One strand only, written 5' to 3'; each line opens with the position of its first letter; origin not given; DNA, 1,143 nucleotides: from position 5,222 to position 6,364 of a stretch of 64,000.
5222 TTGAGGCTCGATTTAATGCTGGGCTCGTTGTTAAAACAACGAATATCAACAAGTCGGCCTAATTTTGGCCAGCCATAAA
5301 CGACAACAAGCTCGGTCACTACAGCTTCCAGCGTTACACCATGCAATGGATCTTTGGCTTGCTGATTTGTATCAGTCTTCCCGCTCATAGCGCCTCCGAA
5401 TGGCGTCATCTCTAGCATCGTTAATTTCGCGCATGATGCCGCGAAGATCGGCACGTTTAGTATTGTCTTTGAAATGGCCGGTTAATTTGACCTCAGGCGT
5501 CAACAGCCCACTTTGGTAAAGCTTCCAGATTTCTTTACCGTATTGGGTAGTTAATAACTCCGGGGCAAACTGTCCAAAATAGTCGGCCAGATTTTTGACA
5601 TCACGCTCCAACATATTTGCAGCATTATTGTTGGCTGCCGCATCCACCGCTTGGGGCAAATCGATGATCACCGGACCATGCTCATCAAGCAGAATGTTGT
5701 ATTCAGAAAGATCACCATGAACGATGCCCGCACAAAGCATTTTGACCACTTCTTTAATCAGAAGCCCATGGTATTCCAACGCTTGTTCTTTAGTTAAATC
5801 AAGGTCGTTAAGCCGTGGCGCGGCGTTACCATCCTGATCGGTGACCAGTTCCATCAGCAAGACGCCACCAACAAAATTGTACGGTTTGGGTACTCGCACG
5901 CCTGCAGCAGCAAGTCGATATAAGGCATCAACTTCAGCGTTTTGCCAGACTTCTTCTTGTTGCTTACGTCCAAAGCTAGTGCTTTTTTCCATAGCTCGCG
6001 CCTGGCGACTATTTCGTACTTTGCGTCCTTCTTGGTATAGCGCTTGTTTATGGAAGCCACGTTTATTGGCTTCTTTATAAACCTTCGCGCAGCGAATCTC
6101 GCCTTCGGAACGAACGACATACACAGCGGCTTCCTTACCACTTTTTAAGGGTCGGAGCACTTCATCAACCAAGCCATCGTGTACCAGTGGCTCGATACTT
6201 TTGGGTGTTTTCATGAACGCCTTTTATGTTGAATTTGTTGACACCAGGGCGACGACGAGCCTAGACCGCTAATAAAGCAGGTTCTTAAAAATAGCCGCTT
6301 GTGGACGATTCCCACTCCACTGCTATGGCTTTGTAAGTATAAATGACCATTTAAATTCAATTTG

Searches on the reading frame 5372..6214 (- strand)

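Call 9: search_protein_families(library=ncbifam, proteins=[window:5372-6214:-], max_evalue=0.00001)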
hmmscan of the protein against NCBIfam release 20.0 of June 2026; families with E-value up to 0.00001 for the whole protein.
window:5372-6214:- (280 aa): 4 families
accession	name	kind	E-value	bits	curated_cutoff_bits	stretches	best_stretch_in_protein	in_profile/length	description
NF041645.1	prot_kin_PA4780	equivalog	9.9e-144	477.6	350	1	1-272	1-272/274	PA4780 family RIO1-like protein kinase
NF041310.1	Prot_Kin_Rio1_Halo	equivalog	7.7e-32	110.8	480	1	7-215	69-263/273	serine/threonine-protein kinase Rio1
NF011463.0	PRK14879.1-4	equivalog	4e-09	36.2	188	0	93-186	67-157/237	Kae1-associated kinase Bud32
TIGR03724.2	arch_bud32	equivalog_domain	4e-09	36.2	125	1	92-189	41-131/193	KEOPS complex kinase/ATPase Bud32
